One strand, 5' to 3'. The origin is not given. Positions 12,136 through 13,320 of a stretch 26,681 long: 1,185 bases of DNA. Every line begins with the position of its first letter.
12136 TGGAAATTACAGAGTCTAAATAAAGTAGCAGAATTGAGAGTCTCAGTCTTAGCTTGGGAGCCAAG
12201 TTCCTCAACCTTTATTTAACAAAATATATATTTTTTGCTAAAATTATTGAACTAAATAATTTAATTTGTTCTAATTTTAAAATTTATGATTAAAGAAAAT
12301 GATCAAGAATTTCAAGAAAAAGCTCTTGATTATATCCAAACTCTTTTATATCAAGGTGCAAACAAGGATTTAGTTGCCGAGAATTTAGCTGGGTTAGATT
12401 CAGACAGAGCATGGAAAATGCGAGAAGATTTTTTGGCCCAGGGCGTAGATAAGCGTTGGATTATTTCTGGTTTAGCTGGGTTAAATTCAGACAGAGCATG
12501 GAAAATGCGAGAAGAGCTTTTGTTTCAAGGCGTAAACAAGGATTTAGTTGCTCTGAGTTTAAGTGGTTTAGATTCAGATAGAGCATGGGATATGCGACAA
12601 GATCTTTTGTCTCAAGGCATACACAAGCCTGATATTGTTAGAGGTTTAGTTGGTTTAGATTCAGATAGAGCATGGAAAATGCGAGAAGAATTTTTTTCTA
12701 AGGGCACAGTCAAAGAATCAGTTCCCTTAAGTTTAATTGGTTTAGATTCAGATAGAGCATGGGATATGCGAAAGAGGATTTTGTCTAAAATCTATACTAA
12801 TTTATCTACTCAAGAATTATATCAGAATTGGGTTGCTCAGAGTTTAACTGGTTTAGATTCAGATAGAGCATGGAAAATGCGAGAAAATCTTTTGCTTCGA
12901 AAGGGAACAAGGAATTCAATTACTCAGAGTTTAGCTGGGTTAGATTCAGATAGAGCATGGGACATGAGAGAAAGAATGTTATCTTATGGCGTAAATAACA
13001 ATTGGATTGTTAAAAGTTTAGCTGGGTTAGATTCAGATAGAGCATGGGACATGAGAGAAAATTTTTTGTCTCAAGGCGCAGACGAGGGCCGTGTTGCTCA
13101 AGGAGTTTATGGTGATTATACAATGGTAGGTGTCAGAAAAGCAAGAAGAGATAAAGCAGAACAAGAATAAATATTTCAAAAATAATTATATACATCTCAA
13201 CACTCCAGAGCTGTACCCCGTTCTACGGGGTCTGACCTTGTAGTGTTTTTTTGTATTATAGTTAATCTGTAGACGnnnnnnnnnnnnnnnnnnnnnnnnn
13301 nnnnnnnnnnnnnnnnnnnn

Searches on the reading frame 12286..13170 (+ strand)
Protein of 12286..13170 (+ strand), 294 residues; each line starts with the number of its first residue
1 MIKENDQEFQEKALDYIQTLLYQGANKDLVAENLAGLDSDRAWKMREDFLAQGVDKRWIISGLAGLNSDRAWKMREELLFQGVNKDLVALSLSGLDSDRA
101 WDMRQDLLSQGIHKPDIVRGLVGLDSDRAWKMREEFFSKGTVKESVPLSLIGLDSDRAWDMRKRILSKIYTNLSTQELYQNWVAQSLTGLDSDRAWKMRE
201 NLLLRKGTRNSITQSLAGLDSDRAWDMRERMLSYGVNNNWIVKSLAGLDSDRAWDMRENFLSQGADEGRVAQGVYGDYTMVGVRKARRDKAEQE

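Call 10: search_protein_families(library=pfam, proteins=[window:12286-13170:+])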
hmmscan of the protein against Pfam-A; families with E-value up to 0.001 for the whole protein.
window:12286-13170:+ (294 aa): 1 family
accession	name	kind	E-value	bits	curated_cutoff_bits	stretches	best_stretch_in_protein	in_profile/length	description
PF13438.11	DUF4113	-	2.6e-12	47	24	0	87-110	18-39/51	Domain of unknown function (DUF4113)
